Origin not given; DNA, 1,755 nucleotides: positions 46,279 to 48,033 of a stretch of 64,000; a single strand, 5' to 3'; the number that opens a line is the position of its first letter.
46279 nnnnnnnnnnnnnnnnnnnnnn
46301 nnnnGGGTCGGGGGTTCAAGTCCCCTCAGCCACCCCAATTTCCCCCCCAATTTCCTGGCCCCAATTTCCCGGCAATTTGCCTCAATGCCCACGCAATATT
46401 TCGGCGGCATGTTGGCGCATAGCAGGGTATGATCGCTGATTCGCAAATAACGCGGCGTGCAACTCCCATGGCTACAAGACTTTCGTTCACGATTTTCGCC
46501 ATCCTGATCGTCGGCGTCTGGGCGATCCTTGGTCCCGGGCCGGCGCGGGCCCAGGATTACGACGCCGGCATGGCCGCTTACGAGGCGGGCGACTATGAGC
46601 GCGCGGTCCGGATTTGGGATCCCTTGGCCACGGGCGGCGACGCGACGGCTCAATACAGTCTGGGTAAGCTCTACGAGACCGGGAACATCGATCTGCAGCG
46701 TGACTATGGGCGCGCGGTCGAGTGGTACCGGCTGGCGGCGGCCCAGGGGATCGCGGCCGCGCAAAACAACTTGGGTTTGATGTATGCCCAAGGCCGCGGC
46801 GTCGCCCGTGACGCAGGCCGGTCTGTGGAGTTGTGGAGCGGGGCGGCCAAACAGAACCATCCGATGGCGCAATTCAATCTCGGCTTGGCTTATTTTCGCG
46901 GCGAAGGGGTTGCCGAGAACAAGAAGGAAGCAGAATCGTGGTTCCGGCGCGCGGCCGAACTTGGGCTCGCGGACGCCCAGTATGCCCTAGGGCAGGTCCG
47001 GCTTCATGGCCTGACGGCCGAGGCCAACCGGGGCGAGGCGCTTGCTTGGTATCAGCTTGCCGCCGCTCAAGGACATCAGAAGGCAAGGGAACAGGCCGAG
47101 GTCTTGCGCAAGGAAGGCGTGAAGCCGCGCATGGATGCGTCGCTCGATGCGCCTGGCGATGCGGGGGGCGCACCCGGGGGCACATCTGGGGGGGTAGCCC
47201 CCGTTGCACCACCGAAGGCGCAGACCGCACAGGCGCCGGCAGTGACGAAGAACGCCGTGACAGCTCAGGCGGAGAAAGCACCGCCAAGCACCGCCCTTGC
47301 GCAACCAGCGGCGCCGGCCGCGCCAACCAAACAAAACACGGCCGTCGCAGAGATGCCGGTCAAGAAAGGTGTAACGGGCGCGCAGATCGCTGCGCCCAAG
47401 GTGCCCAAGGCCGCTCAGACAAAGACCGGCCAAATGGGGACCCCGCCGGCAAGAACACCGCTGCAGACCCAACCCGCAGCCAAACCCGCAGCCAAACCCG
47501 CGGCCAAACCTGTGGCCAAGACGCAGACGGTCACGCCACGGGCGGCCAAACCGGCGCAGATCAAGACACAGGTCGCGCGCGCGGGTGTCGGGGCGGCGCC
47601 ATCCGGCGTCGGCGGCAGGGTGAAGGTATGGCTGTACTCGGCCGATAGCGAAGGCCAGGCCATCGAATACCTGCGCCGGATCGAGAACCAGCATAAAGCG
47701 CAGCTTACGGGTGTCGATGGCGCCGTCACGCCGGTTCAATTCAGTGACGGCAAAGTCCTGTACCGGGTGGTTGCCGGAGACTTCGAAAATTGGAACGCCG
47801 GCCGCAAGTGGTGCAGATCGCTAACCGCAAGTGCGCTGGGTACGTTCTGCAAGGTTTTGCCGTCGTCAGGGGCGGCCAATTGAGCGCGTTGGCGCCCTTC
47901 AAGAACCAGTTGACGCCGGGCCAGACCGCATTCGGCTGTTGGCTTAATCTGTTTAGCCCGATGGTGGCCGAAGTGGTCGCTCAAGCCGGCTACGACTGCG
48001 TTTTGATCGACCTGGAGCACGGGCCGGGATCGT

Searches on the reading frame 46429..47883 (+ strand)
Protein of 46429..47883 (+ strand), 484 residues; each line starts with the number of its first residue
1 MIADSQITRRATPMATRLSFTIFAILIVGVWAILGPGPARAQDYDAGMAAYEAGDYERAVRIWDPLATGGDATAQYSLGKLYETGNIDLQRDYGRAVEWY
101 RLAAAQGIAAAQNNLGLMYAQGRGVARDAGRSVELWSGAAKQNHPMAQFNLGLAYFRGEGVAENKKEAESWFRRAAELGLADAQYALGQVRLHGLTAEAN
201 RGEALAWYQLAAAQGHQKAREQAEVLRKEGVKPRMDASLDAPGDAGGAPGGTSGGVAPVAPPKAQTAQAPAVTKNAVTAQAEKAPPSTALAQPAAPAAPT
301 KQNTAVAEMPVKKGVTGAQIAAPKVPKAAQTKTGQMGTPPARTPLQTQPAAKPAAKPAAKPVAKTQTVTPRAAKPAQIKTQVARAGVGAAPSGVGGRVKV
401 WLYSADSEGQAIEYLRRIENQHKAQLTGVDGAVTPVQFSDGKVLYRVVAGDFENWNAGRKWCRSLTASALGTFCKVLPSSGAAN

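Call 48: search_protein_families(library=pfam, proteins=[window:46429-47883:+], max_evalue=0.001)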
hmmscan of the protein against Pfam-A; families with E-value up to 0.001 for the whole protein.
window:46429-47883:+ (484 aa): 2 families
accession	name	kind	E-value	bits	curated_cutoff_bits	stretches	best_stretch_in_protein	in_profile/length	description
PF08238.18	Sel1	-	7e-31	106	30.7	4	145-179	1-35/36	Sel1 repeat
PF13432.12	TPR_16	-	0.00045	21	32.7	0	44-107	1-61/65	Tetratricopeptide repeat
